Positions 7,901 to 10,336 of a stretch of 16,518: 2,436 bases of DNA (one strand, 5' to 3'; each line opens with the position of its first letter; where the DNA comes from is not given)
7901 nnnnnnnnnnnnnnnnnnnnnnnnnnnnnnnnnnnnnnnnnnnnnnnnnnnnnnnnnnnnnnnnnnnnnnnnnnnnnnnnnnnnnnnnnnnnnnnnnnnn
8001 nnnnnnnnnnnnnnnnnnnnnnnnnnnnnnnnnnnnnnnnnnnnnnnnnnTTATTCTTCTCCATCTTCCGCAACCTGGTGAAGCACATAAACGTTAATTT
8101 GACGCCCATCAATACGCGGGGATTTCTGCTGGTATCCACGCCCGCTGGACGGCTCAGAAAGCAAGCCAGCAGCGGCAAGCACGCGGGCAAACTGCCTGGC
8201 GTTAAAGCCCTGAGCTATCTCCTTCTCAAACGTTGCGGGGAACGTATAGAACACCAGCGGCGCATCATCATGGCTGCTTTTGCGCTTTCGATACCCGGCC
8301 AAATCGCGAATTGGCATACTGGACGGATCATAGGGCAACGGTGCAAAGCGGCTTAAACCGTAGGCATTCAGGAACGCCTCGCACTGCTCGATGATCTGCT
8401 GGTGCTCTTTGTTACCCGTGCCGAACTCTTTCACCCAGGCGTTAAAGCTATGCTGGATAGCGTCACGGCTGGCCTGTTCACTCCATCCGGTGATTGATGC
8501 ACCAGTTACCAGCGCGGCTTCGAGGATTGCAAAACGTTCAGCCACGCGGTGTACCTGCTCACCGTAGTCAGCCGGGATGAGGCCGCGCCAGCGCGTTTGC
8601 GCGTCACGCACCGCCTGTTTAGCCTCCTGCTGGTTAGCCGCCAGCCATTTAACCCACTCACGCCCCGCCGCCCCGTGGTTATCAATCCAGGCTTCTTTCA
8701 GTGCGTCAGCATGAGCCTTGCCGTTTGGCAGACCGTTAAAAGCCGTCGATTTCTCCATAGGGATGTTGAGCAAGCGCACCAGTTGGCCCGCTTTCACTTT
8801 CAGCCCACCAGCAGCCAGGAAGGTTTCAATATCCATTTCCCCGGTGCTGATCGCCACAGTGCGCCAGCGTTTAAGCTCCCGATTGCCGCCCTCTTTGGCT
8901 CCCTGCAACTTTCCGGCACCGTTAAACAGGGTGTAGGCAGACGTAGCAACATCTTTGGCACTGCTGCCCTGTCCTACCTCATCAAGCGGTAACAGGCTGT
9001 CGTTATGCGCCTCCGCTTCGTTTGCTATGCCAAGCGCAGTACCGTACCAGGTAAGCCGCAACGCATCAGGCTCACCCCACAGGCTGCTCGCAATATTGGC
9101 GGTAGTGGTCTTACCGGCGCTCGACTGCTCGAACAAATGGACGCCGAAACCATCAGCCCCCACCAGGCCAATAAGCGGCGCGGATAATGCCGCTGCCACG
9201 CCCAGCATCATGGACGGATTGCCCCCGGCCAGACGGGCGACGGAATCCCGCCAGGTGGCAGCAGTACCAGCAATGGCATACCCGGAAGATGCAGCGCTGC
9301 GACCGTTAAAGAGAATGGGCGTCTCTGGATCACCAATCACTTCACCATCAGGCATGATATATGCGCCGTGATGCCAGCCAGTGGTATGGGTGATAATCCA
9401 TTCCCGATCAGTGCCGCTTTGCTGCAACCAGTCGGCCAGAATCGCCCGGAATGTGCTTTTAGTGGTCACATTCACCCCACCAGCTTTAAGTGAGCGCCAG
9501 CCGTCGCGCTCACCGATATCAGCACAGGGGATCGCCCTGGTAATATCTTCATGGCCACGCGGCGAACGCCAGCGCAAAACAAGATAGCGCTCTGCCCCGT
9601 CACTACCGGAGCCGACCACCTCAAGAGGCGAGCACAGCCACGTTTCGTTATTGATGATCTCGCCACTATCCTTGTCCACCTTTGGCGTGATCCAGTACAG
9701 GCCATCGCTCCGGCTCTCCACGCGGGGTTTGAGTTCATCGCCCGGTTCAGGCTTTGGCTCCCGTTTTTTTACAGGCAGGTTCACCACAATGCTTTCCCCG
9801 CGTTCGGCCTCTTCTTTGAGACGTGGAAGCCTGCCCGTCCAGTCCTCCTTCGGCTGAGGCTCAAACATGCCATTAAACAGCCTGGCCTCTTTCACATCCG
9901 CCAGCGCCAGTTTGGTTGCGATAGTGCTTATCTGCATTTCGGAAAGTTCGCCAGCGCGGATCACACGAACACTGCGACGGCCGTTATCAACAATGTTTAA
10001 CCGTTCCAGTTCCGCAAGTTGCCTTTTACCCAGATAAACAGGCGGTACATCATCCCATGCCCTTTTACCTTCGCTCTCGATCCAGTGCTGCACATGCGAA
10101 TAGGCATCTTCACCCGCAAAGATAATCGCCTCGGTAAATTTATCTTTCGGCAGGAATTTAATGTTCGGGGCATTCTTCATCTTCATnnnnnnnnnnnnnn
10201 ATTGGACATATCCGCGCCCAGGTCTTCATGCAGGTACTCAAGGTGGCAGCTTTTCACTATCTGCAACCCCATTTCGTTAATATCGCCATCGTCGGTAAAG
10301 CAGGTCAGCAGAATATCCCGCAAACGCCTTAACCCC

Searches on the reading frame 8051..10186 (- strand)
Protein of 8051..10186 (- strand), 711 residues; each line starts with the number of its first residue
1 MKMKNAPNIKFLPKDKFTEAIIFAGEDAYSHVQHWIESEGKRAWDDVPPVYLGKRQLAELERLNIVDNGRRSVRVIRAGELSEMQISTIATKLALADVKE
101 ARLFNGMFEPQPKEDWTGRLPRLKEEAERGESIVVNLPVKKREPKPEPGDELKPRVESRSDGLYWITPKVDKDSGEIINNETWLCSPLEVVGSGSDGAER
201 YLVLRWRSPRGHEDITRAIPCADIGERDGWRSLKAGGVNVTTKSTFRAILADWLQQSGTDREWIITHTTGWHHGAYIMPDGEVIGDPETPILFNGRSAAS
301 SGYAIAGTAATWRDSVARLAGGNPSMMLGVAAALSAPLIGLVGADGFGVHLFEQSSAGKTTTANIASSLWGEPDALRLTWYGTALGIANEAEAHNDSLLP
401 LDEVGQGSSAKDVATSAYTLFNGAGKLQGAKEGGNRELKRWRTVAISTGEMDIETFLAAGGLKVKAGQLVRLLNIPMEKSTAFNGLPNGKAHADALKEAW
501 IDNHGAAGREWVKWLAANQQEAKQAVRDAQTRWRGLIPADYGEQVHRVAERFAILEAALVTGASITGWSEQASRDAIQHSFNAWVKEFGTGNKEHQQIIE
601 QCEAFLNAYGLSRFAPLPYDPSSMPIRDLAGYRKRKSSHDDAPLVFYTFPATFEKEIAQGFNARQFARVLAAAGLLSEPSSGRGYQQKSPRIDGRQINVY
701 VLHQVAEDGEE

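Call 7: search_protein_families(library=pfam, proteins=[window:8051-10186:-], max_evalue=0.01)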
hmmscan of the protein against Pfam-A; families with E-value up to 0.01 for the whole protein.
window:8051-10186:- (711 aa): 1 family
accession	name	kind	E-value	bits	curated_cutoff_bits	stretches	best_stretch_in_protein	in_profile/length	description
PF06048.17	DUF927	-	4.7e-50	171.3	22.6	1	160-439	5-283/284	Domain of unknown function (DUF927)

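Call 8: search_protein_families(library=phrogs, proteins=[window:8051-10186:-], max_evalue=0.001)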
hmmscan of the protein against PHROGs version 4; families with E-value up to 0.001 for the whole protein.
window:8051-10186:- (711 aa): 4 families
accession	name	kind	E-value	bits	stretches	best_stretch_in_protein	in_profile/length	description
phrog_1139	-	DNA, RNA and nucleotide metabolism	1.2e-184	616.8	1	30-708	158-893/895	DNA primase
phrog_8841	-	DNA, RNA and nucleotide metabolism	3e-36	126.3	1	268-707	210-617/633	DNA primase/helicase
phrog_2850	-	unknown function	1.6e-17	64.6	1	3-132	1-121/465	-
phrog_25314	-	unknown function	9.4e-13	48.2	1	299-532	569-801/1010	-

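Call 20: search_solved_structures(query=window:8051-10186:-, max_evalue=1, show_alignments=1)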
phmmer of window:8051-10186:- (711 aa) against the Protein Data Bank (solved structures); distinct sequences matched with E-value up to 1: 3.
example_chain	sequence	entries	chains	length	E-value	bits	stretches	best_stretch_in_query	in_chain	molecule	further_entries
8tch_A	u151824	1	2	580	1.1e-13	53.6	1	269-608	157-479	Pathogenicity island protein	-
5dgk_A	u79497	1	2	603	0.0031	19.1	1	351-466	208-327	Active helicase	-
8z21_B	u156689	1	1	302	0.49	11.9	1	301-342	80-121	Oligopeptide transport system permease protein OppC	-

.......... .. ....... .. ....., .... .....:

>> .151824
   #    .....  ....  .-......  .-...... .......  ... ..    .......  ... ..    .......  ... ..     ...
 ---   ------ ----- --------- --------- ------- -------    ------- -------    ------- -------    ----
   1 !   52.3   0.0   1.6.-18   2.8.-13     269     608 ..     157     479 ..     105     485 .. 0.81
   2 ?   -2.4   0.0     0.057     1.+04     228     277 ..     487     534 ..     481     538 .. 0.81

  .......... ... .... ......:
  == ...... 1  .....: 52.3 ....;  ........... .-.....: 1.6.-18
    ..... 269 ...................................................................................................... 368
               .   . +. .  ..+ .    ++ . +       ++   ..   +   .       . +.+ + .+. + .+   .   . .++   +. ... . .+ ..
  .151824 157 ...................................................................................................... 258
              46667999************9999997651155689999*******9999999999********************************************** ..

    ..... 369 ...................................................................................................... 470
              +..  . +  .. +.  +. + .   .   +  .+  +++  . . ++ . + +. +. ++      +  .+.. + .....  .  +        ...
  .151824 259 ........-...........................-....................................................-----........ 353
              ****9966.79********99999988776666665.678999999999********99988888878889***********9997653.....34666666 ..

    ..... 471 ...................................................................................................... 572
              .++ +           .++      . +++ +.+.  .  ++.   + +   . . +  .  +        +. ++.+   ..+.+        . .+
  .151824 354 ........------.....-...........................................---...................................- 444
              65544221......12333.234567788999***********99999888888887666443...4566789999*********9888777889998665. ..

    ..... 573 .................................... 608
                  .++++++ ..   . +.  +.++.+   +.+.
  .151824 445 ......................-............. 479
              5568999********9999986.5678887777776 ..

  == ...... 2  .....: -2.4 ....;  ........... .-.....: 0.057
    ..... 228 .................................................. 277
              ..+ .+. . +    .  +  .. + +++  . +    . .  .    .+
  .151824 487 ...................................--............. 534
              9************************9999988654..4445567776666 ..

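Call 29: find_related_loci(query=A1, collection=genome_contigs, flank=2500)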
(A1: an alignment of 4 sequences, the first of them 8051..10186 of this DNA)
Query A1 (711 aa) in genome_contigs; peptide patterns used: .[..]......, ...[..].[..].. (x = any residue, [..] = any of these).
319 stretches matched a pattern; 93 encode a relative of the query (tblastn E <= 1e-3); the best 80 are kept; 80 distinct loci.
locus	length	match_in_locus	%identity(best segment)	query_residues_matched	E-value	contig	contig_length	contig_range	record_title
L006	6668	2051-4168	87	3-710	0e+0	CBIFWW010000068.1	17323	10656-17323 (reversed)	MAG TPA_asm: uncultured Enterobacteriaceae bacterium isolate ERR14720254_concoct_57 genome assembly, contig: ERZ27336792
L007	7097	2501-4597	77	2-703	0e+0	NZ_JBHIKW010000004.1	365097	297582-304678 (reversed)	Cedecea sp. S5-13 4, whole genome shotgun sequence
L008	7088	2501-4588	76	3-702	0e+0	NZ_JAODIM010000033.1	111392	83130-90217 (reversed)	Winslowiella arboricola strain BAC 15a-03b NODE_11, whole genome shotgun sequence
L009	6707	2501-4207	84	137-702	0e+0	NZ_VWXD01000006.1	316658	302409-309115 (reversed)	Candidatus Pantoea formicae isolate Acro-805 NODE_6_length_316658_cov_75.597063, whole genome shotgun sequence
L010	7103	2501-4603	64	2-702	0e+0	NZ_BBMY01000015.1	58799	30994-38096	Escherichia albertii NBRC 107761 = DSM 17582 strain NBRC 107761, whole genome shotgun sequence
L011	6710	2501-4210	77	141-710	0e+0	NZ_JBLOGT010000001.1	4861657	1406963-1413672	Rahnella sp. PCH160 contig1_Rahnella_sp_PCH160, whole genome shotgun sequence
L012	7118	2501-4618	63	3-710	0e+0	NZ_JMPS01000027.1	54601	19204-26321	Yokenella regensburgei ATCC 49455 GYRE.assembly.028, whole genome shotgun sequence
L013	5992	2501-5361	73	150-710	0e+0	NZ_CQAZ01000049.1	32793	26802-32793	Yersinia pekkanenii strain A125KOH2, whole genome shotgun sequence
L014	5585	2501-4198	70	145-710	0e+0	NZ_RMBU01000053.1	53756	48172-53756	Pectobacterium versatile strain CFBP6051 Pectobacterium_sp._CFBP6051_contig_53, whole genome shotgun sequence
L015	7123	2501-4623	77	2-711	0e+0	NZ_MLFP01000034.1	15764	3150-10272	Pantoea rodasii strain LMG 26273 Contig0034_, whole genome shotgun sequence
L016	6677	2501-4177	72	150-708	0e+0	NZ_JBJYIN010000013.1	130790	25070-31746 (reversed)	Pectobacterium sp. B1J-3 Scaffold13, whole genome shotgun sequence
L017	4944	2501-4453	64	3-658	0e+0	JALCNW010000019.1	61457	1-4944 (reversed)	MAG: Enterobacter sp. isolate UW_MP_ENTER5_1 Ga0455787_00260, whole genome shotgun sequence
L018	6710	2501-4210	70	141-703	0e+0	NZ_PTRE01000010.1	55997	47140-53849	Escherichia sp. MOD1-EC7003 MOD1-EC7003_10_length_55997_cov_117, whole genome shotgun sequence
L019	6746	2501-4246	68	128-708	0e+0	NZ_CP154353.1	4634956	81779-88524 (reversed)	Enterobacter adelaidei strain ECC3473 chromosome, complete genome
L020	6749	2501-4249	69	128-711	0e+0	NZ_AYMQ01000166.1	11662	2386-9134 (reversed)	Serratia sp. H1w Contig166, whole genome shotgun sequence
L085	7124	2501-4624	38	15-710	4e-138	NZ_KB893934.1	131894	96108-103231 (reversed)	Actinobacillus capsulatus DSM 19761 C228DRAFT_scaffold00005.5, whole genome shotgun sequence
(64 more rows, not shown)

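Call 37: find_homologous_proteins(query=window:8051-10186:-, max_evalue=0.00001)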
Query window:8051-10186:- (711 aa): 1860 proteins with E <= 0.00001 among 8000 candidates; the best 120 are listed.
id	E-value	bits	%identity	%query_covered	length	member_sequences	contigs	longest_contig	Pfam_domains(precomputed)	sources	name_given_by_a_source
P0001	0.0e+0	1616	99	100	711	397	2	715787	PF06048.18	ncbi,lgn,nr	ncbi:DUF927 domain-containing protein [Salmonella enterica]|nr:DUF927 domain-containing protein [Sal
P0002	0.0e+0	1605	99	100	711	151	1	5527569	PF06048.18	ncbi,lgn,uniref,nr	ncbi:DUF927 domain-containing protein [Klebsiella quasipneumoniae]|uniref:DUF927 domain-containing p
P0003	0.0e+0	1571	96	100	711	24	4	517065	PF06048.18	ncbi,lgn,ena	ncbi:DUF927 domain-containing protein [Enterobacter hormaechei]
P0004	0.0e+0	1567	96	100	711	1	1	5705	PF06048.18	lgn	-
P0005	0.0e+0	1555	100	96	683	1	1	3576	PF06048.18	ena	-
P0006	0.0e+0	1524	93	100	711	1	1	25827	PF06048.18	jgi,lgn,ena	-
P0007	0.0e+0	1505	92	100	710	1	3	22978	PF06048.18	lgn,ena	-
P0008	0.0e+0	1490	91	100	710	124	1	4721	PF06048.18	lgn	-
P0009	0.0e+0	1486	91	100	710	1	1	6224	PF06048.18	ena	-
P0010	0.0e+0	1445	90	100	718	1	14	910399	PF06048.18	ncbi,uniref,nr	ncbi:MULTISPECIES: DUF927 domain-containing protein [Klebsiella]|uniref:DUF927 domain-containing pro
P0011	0.0e+0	1445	90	100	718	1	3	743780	PF06048.18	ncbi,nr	ncbi:TPA: DUF927 domain-containing protein [Klebsiella quasipneumoniae]|nr:DUF927 domain-containing 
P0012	0.0e+0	1444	90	100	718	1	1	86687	PF06048.18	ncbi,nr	ncbi:TPA: DUF927 domain-containing protein [Klebsiella pneumoniae]|nr:DUF927 domain-containing prote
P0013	0.0e+0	1442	90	100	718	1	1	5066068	PF06048.18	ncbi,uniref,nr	ncbi:DUF927 domain-containing protein [Klebsiella pneumoniae]|uniref:DUF927 domain-containing protei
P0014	0.0e+0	1442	90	100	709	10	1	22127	PF06048.18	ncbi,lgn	-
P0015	0.0e+0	1422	88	100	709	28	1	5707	PF06048.18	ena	-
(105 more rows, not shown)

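Call 47: predict_structure(alignment_id=A2)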
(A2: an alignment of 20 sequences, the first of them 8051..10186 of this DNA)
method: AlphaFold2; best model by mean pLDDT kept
length: 711 residues; sequences in the alignment: 20
mean_pLDDT: 47.4   pTM: 0.27
mean pLDDT of the five models: 47.4, 46.9, 44.9, 44.8, 44.3
residues with pLDDT >= 90: 31; 70-90: 99; 50-70: 112; < 50: 469
segments of 3 or more residues with pLDDT < 50: 132-172, 175-186, 197-200, 222-227, 238-512, 565-567, 587-711
pLDDT, mean of each block of 10 residues (from residue 1): 77 82 90 77 67 89 87 90 89 90 85 88 79 36 33 35 35 44 43 51 58 62 50 53 47 44 32 28 28 25 27 33 28 25 23 24 24 27 32 32 30 31 23 27 23 36 37 33 39 42 38 55 71 66 60 63 56 59 51 41 42 38 34 29 30 42 46 44 39 37 34 26
secondary structure, 60 per line:
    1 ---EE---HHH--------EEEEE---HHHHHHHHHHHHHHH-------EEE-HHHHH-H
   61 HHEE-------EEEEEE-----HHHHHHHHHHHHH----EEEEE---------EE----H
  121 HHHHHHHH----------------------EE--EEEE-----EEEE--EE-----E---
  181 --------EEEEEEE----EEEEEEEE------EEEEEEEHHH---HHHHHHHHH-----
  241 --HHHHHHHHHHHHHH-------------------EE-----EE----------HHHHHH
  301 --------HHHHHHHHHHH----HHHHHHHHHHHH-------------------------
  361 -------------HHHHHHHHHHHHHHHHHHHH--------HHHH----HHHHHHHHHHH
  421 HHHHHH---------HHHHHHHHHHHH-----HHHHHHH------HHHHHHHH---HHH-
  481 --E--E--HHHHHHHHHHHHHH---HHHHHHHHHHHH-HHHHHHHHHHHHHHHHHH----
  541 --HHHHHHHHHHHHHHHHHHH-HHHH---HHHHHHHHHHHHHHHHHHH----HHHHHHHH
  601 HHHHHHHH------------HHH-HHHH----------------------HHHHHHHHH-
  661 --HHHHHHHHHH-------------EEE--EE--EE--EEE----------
elements in order (helices of 4 or more, strands of 3 or more residues): E20-24 H28-42 E50-52 H54-58 E72-77 H83-95 E100-104 H120-128 E155-158 E164-167 E189-195 E200-207 E214-220 H227-235 H243-256 H295-300 H309-319 H324-335 H374-393 H402-405 H410-426 H436-447 H453-459 H466-473 H489-502 H506-517 H519-536 H543-561 H563-566 H570-588 H593-608 H625-628 H651-659 H663-672 E686-688 E699-701

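Call 64: fold_search(model_id=the predicted structure, library=pdb)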
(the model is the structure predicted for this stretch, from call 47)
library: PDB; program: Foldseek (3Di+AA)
matches with E <= 10: 428; with E <= 0.001: 0
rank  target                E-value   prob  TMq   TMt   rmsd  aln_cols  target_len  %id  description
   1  6epg_F                5.4e-02  0.21  0.09  0.13  20.6       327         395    9  Structure of the epsilon_1 / zeta_1 antitoxin / toxin system from Neisseria gonorrhoeae. (released 2018-05-02)
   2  5g3q_B                8.0e-02  0.99  0.09  0.53   3.9        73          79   10  Crystal structure of a hypothetical domain in WNK1 (released 2017-05-31)
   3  6epi_F                1.6e-01  0.14  0.09  0.14  20.6       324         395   10  Structure of the epsilon_1 / zeta_1 antitoxin / toxin system from Neisseria gonorrhoeae in complex with UNAM-4P. (released 2018-05-02)
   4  8tch_B                3.6e-01  0.47  0.11  0.16  14.8       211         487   13  Initiation of replication protein with helicase activity encoded by Pathogenicity Island SaPIBov1 (released 2024-07-03)
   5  9s0z_B                4.4e-01  0.20  0.10  0.10  18.2       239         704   10  Cryo-EM structure of the endogeneous MIWI in complex with pachytene piRNA at 3A (released 2026-01-21)
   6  5x2y_C                5.0e-01  0.33  0.09  0.15   6.9       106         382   12  Crystal structure of Pseudomonas putida methionine gamma-lyase C116H mutant without sulfate ion (released 2017-04-12)
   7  5xcj_B                5.2e-01  0.08  0.05  0.17  22.6       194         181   10  Crystal structure of Vps29 single mutant (D62A) from Entamoeba histolytica (released 2017-10-18)
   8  5ov5                  5.2e-01  0.06  0.06  0.14  22.8       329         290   13  Bacillus megaterium porphobilinogen deaminase D82E mutant (released 2017-09-06)
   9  4bwy_E                5.5e-01  0.06  0.06  0.11  21.9       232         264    8  P4 PROTEIN FROM BACTERIOPHAGE PHI8 (R32) (released 2013-08-21)
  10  5ov4                  5.9e-01  0.06  0.07  0.14  23.3       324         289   13  Bacillus megaterium porphobilinogen deaminase D82A mutant (released 2017-10-11)
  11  2c61_B                6.9e-01  0.13  0.06  0.09  10.8       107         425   15  Crystal structure of the non-catalytic B subunit of A-type ATPase from M. mazei Go1 (released 2006-12-11)
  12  4cbv_D                6.9e-01  0.07  0.08  0.17  17.8       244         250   10  X-ray structure of full-length ComE from Streptococcus pneumoniae. (released 2014-02-12)
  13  4bwy_A                6.9e-01  0.05  0.06  0.10  21.9       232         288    8  P4 PROTEIN FROM BACTERIOPHAGE PHI8 (R32) (released 2013-08-21)
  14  8zjx_F                7.7e-01  0.08  0.04  0.05  26.0       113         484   20  Cryo-EM structure of the full length pAg-bound BTN2A1-BTN3A1-BTN3A2 in complex with Vgamma9-Vdelta2 TCR (MOP genotype) (released 2025-11-26)
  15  3p0c_A                8.2e-01  0.84  0.06  0.33   4.1        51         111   20  Nischarin PX-domain (released 2010-10-13)
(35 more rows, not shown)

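Call 82: search_protein_families(library=ncbifam, proteins=[window:8051-10186:-], max_evalue=0.01)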
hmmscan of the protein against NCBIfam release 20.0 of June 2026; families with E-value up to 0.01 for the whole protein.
window:8051-10186:- (711 aa): 1 family
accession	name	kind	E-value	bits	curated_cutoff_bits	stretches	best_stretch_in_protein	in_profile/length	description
NF047345.1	SCCmet_Cch1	equivalog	3.2e-11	42.5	700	1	351-556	191-387/542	cassette chromosome replicative helicase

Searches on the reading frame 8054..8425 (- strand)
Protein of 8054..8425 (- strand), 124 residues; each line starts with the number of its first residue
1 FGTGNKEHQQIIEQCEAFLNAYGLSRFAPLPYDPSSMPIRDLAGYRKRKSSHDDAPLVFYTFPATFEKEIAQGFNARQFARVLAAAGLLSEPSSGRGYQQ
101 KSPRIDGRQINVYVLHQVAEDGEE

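Call 49: search_solved_structures(query=A3, max_evalue=10, show_alignments=2)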
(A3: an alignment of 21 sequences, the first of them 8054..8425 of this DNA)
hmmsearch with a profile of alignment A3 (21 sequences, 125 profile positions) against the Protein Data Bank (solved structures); distinct sequences matched with E-value up to 10: 1.
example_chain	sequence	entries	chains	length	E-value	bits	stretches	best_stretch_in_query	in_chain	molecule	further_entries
5thy_A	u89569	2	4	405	0.13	15.6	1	76-120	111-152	CurJ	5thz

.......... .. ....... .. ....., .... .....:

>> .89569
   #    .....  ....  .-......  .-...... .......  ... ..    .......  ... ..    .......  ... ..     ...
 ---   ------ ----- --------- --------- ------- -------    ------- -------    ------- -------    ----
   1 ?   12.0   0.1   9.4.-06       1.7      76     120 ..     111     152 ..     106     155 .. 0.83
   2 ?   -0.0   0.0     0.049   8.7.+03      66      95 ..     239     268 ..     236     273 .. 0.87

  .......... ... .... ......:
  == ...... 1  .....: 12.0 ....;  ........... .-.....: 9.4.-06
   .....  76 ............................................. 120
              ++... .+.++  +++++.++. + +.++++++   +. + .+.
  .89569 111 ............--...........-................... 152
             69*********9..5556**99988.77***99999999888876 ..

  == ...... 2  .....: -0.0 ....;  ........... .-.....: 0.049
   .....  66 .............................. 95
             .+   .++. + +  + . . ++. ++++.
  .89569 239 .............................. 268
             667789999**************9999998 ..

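Call 62: predict_structure(alignment_id=A6)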
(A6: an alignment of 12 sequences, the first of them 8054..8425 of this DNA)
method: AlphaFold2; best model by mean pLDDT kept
length: 124 residues; sequences in the alignment: 12
mean_pLDDT: 45.3   pTM: 0.35
mean pLDDT of the five models: 45.3, 44.4, 42.7, 42.5, 41.3
residues with pLDDT >= 90: 0; 70-90: 0; 50-70: 31; < 50: 93
segments of 3 or more residues with pLDDT < 50: 1-4, 22-34, 36-61, 63-74, 87-124
pLDDT, mean of each block of 10 residues (from residue 1): 48 57 46 47 41 40 46 49 50 45 43 37 30
secondary structure, 60 per line:
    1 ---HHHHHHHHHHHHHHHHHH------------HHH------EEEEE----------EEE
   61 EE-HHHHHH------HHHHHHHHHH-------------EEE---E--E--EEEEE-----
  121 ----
elements in order: H4-21 E43-47 E58-62 H64-69 H76-85 E99-101 E111-115

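Call 87: search_protein_families(library=pfam, alignment_id=A3, max_evalue=1)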
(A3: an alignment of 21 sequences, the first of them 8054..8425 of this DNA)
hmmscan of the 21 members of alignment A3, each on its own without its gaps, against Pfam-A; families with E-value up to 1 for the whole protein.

A. member 1, window:8054-8425:- (124 aa): 0 families

B. families by the number of members that match (of 21 scanned): 4 families
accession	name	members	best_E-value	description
PF18662.7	HTH_56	5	2.3e-05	Cch helix turn helix domain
PF00496.27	SBP_bac_5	1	0.077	Bacterial extracellular solute-binding proteins, family 5 Middle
PF05029.18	TIMELESS_C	1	0.17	Timeless PAB domain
PF10222.14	DUF2152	1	0.25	Uncharacterized conserved protein (DUF2152)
